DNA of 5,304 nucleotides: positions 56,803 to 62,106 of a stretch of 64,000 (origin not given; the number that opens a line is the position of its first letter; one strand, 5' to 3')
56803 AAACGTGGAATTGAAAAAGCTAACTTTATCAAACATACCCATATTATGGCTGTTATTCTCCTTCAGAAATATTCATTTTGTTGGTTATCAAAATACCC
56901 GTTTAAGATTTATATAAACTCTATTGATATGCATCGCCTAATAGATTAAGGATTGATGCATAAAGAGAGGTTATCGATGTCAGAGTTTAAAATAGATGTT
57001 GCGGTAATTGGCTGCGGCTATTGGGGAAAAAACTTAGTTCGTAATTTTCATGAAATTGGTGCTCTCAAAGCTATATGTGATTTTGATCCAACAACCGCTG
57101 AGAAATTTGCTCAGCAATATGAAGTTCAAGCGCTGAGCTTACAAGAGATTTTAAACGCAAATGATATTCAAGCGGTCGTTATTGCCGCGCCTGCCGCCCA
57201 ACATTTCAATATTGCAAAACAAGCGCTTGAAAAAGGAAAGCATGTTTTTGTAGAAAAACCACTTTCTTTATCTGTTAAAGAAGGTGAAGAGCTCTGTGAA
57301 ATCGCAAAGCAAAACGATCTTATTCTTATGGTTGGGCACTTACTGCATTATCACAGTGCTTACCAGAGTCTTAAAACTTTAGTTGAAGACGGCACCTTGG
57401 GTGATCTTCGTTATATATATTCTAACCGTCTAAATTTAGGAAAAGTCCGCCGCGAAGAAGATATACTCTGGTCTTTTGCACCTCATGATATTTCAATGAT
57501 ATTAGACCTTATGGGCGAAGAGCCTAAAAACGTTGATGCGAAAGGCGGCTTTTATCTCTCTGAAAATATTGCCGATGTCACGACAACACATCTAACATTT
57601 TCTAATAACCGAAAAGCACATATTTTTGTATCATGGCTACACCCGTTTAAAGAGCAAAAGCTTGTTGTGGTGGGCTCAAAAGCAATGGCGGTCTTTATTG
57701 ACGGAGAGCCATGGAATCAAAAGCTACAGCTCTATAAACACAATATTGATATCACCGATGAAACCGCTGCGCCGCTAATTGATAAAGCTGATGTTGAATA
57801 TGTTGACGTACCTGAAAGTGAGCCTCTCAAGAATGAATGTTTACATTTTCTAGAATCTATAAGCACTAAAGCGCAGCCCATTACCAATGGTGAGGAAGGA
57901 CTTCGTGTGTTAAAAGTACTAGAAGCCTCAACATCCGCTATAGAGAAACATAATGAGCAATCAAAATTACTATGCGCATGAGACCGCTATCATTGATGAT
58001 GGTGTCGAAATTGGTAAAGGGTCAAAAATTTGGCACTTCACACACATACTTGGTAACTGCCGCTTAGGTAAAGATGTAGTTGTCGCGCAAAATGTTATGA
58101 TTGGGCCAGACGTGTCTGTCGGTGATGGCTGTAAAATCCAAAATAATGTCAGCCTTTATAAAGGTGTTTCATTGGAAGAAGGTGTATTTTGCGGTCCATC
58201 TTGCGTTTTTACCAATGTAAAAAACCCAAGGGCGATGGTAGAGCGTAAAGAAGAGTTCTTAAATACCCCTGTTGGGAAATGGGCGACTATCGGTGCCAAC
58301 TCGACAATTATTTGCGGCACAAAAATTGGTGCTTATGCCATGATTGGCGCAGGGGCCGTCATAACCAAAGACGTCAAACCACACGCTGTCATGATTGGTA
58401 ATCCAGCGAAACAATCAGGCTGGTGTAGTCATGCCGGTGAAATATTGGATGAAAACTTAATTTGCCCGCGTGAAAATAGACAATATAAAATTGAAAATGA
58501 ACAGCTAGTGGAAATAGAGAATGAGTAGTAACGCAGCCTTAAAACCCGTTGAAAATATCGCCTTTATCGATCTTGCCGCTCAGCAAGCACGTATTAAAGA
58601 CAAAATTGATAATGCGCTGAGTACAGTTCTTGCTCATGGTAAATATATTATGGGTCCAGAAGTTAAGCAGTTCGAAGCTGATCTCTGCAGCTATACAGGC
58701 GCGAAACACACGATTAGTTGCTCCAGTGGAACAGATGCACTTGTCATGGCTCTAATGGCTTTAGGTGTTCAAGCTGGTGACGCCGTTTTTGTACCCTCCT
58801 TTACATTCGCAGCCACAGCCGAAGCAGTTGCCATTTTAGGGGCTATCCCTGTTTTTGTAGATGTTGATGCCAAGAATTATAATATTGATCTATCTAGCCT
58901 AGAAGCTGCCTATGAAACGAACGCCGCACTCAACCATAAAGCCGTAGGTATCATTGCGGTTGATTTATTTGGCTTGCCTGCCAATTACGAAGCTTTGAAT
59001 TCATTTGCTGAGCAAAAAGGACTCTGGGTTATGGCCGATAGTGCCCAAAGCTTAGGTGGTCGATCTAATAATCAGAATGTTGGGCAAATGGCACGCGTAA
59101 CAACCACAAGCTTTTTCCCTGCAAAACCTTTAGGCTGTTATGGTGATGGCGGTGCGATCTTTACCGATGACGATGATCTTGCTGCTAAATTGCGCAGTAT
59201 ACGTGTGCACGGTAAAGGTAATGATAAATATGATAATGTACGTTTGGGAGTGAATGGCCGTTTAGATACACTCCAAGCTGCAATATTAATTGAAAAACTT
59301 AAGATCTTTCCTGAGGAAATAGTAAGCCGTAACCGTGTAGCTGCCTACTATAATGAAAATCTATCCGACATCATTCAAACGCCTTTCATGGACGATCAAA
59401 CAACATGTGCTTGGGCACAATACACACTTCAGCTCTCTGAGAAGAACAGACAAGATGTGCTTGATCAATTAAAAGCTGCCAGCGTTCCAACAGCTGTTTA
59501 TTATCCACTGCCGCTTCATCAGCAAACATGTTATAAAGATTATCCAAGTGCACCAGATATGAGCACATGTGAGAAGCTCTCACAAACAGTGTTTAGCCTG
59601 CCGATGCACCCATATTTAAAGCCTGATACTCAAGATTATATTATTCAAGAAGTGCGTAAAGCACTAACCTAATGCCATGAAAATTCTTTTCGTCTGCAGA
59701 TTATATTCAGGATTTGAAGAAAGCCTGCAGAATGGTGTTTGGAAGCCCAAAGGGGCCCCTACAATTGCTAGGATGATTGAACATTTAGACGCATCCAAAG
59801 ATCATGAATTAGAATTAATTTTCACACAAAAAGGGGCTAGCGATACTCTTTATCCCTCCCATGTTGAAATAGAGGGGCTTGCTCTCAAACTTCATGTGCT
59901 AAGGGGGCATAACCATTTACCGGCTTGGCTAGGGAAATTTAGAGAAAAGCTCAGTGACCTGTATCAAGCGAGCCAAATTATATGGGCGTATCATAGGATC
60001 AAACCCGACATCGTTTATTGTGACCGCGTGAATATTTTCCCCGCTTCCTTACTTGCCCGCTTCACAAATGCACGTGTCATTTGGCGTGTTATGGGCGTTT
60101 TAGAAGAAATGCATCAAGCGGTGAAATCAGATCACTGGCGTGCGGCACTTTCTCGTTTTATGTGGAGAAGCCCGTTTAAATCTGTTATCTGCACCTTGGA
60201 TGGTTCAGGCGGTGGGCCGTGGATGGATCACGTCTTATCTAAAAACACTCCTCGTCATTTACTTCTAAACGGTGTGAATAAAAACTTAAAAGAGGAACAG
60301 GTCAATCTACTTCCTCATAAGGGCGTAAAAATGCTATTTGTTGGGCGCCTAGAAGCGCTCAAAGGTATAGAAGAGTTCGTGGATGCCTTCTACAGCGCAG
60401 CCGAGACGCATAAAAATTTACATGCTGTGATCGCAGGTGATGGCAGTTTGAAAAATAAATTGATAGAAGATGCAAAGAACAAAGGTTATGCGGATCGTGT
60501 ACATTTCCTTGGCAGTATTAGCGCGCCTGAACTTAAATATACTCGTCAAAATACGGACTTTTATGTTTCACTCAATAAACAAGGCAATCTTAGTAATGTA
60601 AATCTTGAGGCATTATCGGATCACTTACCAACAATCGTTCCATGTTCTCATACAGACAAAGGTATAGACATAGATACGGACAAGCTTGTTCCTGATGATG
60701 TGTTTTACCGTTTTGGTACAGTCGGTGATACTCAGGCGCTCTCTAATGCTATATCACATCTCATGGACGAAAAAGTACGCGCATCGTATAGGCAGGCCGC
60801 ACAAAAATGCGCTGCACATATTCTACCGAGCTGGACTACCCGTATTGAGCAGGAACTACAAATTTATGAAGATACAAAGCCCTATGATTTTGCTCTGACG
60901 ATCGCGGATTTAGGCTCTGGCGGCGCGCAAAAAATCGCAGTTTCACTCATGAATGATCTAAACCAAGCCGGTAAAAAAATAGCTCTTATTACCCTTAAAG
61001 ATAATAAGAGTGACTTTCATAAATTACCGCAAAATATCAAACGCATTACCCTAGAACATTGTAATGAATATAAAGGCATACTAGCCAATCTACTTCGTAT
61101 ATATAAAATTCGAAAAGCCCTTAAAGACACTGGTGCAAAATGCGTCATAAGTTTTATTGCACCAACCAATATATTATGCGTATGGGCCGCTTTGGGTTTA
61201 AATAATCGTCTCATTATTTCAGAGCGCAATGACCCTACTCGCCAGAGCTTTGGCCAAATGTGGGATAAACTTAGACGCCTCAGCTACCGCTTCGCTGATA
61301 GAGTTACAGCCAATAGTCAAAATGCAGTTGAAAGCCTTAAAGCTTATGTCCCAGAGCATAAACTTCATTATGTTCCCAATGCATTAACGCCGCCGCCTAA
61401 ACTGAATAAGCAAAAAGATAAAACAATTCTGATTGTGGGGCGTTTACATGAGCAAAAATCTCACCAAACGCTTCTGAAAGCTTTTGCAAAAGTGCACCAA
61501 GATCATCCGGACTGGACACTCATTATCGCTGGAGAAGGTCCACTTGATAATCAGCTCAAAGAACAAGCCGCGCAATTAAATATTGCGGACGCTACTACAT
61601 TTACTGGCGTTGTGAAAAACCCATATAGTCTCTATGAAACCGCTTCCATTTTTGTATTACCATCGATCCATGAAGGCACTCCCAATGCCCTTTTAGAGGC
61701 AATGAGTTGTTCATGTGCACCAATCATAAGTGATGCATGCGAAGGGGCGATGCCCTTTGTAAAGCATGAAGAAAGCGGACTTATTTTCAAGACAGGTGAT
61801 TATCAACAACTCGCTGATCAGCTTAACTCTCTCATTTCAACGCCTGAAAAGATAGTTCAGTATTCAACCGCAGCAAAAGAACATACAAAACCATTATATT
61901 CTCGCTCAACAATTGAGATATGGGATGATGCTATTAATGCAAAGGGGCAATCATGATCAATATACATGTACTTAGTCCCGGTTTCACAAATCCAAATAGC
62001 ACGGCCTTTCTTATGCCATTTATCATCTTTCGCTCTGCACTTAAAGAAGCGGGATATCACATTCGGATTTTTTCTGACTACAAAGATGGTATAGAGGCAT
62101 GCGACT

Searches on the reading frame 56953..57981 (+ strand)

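Call 31: search_protein_families(library=pfam, proteins=[window:56953-57981:+])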
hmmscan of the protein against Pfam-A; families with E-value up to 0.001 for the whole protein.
window:56953-57981:+ (342 aa): 5 families
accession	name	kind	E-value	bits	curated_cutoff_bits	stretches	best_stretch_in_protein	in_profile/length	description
PF01408.29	GFO_IDH_MocA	-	2.4e-28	99.7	24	1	15-129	2-120/120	Oxidoreductase family, NAD-binding Rossmann fold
PF22725.1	GFO_IDH_MocA_C3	-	2.3e-14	53.9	27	1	137-246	1-123/124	GFO/IDH/MocA C-terminal domain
PF02894.22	GFO_IDH_MocA_C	-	2.4e-07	31.2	22.9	1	142-332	2-212/218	Oxidoreductase family, C-terminal alpha/beta domain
PF03807.23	F420_oxidored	-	6.8e-06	27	21.6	1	16-96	2-86/94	NADP oxidoreductase coenzyme F420-dependent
PF01488.26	Shikimate_DH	-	0.00025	21.6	24.3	1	15-96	14-99/138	Shikimate / quinate 5-dehydrogenase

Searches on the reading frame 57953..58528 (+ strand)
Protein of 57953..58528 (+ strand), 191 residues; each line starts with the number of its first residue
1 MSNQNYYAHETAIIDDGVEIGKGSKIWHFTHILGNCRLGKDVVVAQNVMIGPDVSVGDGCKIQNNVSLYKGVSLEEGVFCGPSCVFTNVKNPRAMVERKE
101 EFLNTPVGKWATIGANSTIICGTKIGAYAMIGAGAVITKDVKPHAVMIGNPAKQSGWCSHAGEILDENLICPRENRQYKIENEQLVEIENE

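Call 31: search_protein_families(library=pfam, proteins=[window:57953-58528:+])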
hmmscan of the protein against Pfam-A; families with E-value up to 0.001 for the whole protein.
window:57953-58528:+ (191 aa): 4 families
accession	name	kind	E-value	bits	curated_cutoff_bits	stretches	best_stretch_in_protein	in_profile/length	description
PF00132.30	Hexapep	-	1.7e-21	75.3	27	2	17-51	1-35/36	Bacterial transferase hexapeptide (six repeats)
PF14602.12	Hexapep_2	-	5.3e-10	39.3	27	1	108-139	5-34/34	Hexapeptide repeat of succinyl-transferase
PF25084.1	LbH_EIF2B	-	6e-09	36.3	54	1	9-87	19-94/105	EIF2B subunit epsilon LbH domain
PF25087.1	GMPPB_C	-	0.00011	22.3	39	1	46-90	3-47/110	GMPPB C-terminal domain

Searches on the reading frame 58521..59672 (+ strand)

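Call 31: search_protein_families(library=pfam, proteins=[window:58521-59672:+])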
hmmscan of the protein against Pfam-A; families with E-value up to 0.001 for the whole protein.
window:58521-59672:+ (383 aa): 3 families
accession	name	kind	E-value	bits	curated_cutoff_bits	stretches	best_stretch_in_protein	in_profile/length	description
PF01041.23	DegT_DnrJ_EryC1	-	1.4e-103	347.3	19.8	1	25-379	3-360/360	DegT/DnrJ/EryC1/StrS aminotransferase family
PF00155.27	Aminotran_1_2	-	6.5e-12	45.8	19.7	1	48-227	44-244/361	Aminotransferase class I and II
PF01212.27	Beta_elim_lyase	-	1.5e-05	24.9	27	1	39-176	25-171/288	Beta-eliminating lyase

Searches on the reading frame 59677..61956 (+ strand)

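Call 31: search_protein_families(library=pfam, proteins=[window:59677-61956:+])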
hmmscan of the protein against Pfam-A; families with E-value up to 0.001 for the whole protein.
window:59677-61956:+ (759 aa): 6 families
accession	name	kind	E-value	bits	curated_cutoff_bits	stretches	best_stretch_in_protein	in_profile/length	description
PF00534.26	Glycos_transf_1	-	1e-59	201.3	26.4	2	576-735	10-171/172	Glycosyl transferases group 1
PF13692.12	Glyco_trans_1_4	-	1.4e-49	168.5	27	2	582-721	2-141/142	Glycosyl transferases group 1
PF13439.12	Glyco_transf_4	-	1.1e-14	55.3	28.5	1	415-569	2-165/170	Glycosyltransferase Family 4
PF13579.12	Glyco_trans_4_4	-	3.7e-11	44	29.7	1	415-568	1-157/158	Glycosyl transferase 4-like domain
PF20706.3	GT4-conflict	-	1.1e-08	34.9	26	1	548-686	162-311/385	Family 4 Glycosyltransferase in conflict systems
PF03033.26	Glyco_transf_28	-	0.00013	22.5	26.2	0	409-518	3-120/139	Glycosyltransferase family 28 N-terminal domain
